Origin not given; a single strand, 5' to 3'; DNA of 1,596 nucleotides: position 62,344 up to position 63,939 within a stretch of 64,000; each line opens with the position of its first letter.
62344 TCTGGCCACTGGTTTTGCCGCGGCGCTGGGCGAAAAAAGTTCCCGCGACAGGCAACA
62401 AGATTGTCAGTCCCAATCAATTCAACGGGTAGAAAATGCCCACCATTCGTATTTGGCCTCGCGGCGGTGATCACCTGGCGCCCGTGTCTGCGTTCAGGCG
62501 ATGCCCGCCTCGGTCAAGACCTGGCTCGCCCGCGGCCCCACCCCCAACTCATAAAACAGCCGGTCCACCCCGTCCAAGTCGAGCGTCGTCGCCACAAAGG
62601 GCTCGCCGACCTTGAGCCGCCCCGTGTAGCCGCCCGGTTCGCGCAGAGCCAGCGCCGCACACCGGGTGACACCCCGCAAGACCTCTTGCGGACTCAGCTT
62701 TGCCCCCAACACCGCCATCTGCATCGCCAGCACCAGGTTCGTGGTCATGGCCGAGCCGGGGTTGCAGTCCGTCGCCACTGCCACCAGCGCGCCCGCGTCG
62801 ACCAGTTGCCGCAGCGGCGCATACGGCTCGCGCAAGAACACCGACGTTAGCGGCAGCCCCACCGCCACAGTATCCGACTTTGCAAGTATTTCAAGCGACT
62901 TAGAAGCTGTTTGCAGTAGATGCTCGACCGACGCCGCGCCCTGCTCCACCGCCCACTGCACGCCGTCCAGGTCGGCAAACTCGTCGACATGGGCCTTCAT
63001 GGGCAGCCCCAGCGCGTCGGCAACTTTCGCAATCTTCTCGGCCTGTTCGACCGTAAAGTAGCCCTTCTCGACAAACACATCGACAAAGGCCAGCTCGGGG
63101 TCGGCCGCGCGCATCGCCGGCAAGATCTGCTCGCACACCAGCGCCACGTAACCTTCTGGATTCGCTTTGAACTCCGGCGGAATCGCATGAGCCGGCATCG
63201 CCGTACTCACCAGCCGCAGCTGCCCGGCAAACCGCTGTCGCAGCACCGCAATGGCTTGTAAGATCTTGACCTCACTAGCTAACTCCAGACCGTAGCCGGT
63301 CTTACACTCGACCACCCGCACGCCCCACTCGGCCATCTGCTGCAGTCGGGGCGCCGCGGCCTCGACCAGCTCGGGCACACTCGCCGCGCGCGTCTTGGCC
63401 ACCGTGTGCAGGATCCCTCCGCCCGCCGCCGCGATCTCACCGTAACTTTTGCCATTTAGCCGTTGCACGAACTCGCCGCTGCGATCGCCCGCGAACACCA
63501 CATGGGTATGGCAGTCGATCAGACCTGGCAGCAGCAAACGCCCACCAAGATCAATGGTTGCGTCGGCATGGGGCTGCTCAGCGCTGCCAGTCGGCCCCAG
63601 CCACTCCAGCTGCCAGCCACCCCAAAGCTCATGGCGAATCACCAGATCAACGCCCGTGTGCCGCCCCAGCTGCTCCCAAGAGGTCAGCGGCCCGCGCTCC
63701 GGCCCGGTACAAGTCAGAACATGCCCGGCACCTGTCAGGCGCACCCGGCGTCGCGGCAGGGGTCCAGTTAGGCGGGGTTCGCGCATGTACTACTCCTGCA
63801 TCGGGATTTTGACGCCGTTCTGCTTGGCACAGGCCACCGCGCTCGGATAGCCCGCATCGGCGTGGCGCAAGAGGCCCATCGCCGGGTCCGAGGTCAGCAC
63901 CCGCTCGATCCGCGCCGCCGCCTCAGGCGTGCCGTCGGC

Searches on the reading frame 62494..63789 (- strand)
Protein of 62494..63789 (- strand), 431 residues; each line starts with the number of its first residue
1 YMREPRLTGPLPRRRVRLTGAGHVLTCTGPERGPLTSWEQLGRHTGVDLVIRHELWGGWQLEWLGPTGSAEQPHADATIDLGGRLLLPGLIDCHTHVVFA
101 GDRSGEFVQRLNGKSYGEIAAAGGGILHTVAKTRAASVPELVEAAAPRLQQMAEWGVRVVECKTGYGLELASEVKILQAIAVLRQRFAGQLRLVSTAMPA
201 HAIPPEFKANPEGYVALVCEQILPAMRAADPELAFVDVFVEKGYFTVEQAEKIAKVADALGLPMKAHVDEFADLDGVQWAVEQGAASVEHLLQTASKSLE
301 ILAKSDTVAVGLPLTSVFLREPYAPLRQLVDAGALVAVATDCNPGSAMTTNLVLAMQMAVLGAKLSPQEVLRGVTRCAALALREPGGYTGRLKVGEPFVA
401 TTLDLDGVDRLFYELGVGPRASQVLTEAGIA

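Call 54: search_protein_families(library=pfam, proteins=[window:62494-63789:-], max_evalue=0.00001)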
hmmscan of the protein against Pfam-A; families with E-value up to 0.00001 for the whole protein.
window:62494-63789:- (431 aa): 2 families
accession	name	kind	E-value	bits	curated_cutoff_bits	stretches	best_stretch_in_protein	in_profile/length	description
PF01979.26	Amidohydro_1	-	1.9e-10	41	25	1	86-405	2-320/345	Amidohydrolase family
PF07969.17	Amidohydro_3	-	4.2e-10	40.1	29.7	0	78-101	2-25/472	Amidohydrolase family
